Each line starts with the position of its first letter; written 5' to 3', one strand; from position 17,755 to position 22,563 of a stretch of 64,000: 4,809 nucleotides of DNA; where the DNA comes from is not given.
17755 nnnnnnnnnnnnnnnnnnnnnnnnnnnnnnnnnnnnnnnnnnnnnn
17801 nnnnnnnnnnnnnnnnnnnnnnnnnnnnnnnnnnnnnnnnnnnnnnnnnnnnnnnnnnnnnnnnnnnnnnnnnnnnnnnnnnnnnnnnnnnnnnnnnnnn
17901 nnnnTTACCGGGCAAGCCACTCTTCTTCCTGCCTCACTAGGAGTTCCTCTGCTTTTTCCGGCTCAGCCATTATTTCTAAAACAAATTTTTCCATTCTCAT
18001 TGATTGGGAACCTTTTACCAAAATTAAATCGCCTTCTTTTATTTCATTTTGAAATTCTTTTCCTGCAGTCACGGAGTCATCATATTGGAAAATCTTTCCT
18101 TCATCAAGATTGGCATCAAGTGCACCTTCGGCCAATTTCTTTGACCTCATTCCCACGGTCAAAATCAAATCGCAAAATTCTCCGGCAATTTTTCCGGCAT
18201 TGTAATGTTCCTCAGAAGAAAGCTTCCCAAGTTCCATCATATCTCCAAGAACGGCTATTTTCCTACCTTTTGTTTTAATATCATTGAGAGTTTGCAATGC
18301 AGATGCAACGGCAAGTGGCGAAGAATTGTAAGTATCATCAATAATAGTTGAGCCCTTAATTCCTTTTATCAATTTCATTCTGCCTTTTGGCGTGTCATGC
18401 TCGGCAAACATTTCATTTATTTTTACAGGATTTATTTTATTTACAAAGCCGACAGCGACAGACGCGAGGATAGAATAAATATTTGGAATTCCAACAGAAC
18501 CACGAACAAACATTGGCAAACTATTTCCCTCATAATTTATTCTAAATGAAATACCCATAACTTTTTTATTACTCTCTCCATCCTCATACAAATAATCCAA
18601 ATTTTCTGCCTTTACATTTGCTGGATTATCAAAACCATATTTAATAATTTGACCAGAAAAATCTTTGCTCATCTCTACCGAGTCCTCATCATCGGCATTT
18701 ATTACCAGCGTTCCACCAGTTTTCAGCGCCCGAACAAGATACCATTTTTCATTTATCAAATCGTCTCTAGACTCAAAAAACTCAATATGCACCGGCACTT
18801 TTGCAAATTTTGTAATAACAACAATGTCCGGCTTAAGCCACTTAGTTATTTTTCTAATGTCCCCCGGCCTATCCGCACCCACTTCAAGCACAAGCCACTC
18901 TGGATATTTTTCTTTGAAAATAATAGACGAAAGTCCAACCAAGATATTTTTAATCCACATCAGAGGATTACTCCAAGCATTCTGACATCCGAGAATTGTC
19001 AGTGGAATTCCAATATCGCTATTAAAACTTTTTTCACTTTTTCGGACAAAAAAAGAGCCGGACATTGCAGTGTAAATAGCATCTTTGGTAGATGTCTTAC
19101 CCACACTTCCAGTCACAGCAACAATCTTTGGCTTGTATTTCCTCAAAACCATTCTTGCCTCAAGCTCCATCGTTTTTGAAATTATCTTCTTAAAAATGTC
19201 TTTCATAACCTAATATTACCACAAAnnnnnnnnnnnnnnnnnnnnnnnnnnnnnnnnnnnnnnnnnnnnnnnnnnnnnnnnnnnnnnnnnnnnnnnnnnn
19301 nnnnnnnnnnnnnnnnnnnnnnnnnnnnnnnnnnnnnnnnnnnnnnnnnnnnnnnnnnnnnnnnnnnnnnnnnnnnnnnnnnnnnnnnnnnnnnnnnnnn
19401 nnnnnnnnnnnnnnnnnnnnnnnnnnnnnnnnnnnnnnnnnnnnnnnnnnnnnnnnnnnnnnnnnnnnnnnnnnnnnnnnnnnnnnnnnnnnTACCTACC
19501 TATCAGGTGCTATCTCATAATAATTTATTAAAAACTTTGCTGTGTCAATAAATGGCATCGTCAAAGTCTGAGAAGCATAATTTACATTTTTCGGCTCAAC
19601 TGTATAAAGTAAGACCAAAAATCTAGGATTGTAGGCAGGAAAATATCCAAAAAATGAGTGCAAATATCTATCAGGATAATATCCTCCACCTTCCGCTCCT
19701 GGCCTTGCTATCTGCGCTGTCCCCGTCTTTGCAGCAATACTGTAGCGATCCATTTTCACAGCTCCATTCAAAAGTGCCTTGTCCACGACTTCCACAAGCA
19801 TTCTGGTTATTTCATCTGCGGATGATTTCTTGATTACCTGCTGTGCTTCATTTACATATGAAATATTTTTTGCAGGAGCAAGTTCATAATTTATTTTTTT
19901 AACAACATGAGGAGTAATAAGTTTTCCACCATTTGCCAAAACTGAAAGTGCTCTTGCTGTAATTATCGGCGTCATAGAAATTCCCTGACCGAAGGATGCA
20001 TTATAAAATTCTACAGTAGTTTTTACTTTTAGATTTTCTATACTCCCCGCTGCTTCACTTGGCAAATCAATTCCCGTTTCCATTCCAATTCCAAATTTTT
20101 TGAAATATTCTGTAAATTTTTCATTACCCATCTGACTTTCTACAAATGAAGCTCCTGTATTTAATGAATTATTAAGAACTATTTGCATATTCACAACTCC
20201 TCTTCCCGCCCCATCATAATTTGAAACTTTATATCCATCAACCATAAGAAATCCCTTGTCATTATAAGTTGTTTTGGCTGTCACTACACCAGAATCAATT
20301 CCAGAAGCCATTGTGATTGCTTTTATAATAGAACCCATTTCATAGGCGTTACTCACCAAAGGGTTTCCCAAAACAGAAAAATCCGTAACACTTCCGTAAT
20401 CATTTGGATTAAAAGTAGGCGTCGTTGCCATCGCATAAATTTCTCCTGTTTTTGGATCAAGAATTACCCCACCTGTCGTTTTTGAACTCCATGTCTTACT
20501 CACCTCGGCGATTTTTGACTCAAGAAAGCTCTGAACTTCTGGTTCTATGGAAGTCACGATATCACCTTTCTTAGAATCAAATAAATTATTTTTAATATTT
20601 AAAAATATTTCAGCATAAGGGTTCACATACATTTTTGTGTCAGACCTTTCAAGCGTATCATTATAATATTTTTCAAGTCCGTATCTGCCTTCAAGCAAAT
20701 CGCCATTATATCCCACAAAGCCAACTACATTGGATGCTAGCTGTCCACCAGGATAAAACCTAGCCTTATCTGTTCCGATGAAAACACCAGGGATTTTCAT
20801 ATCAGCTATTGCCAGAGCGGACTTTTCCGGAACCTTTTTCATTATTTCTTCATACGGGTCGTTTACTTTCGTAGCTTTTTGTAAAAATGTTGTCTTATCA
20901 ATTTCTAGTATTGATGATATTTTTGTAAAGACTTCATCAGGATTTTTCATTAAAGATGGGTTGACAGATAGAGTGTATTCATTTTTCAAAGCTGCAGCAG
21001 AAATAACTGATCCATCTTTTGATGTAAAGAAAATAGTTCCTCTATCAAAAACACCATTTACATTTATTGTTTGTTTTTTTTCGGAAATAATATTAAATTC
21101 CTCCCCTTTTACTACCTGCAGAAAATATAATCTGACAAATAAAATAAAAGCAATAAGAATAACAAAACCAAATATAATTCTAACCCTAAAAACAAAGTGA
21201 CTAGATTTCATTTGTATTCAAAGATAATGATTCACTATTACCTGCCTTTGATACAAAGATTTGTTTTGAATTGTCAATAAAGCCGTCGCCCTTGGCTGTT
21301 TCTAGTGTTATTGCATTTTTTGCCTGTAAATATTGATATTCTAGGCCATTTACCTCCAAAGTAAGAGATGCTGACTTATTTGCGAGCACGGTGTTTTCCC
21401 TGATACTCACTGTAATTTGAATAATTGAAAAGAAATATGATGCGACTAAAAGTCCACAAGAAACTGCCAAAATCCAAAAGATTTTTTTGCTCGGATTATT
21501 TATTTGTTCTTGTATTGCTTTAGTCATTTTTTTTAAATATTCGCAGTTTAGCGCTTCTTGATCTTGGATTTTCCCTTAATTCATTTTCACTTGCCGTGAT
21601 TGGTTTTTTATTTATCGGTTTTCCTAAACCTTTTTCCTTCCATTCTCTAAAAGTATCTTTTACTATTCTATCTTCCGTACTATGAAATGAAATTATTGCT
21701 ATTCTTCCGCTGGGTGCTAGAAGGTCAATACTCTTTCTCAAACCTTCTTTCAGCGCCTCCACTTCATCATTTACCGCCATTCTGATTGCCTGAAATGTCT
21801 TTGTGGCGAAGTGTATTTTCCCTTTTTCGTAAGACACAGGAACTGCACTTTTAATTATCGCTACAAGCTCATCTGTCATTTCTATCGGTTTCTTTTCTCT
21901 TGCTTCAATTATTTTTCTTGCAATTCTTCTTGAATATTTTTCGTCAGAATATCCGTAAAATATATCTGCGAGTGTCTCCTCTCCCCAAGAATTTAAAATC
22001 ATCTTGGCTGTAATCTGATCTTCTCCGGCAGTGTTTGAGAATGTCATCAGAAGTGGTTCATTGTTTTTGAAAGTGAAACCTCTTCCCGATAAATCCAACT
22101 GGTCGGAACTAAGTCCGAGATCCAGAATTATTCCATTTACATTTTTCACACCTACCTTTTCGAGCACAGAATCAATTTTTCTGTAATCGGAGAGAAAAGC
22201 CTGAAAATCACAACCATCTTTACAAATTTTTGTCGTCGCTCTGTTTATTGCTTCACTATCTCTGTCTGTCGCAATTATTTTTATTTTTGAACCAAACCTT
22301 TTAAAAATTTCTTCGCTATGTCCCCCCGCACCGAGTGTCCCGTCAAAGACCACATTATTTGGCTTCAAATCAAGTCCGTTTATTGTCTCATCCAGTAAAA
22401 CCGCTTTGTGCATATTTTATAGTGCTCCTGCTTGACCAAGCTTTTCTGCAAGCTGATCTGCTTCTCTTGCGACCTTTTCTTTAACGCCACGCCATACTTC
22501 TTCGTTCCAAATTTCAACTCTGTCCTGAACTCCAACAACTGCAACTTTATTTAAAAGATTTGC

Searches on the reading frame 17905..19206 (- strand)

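Call 9: search_protein_families(library=pfam, proteins=[window:17905-19206:-], max_evalue=0.001)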
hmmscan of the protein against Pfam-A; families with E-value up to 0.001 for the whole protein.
window:17905-19206:- (433 aa): 2 families
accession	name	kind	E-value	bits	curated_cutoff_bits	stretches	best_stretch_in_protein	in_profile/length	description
PF08245.18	Mur_ligase_M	-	3.3e-24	86.4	24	1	31-251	1-198/200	Mur ligase middle domain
PF02875.26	Mur_ligase_C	-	6.5e-18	66.2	28.4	1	275-400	1-126/127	Mur ligase, glutamate ligase domain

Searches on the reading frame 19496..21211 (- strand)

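Call 9: search_protein_families(library=pfam, proteins=[window:19496-21211:-], max_evalue=0.001)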
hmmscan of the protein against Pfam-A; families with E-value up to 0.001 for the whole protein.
window:19496-21211:- (571 aa): 2 families
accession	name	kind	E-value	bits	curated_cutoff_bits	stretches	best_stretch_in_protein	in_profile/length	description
PF00905.27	Transpeptidase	-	3.9e-65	220.4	22.1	1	248-549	3-288/299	Penicillin binding protein transpeptidase domain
PF03717.20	PBP_dimer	-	5.8e-09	37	24.4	1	76-188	21-159/180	Penicillin-binding Protein dimerisation domain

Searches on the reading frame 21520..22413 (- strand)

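Call 9: search_protein_families(library=pfam, proteins=[window:21520-22413:-], max_evalue=0.001)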
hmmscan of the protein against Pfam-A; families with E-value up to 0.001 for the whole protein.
window:21520-22413:- (297 aa): 2 families
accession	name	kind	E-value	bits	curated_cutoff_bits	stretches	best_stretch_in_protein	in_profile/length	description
PF01795.25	Methyltransf_5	-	1.3e-96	324.2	27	1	2-295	4-308/309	MraW methylase family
PF13847.12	Methyltransf_31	-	0.0003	20.9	27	0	17-71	2-57/145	Methyltransferase domain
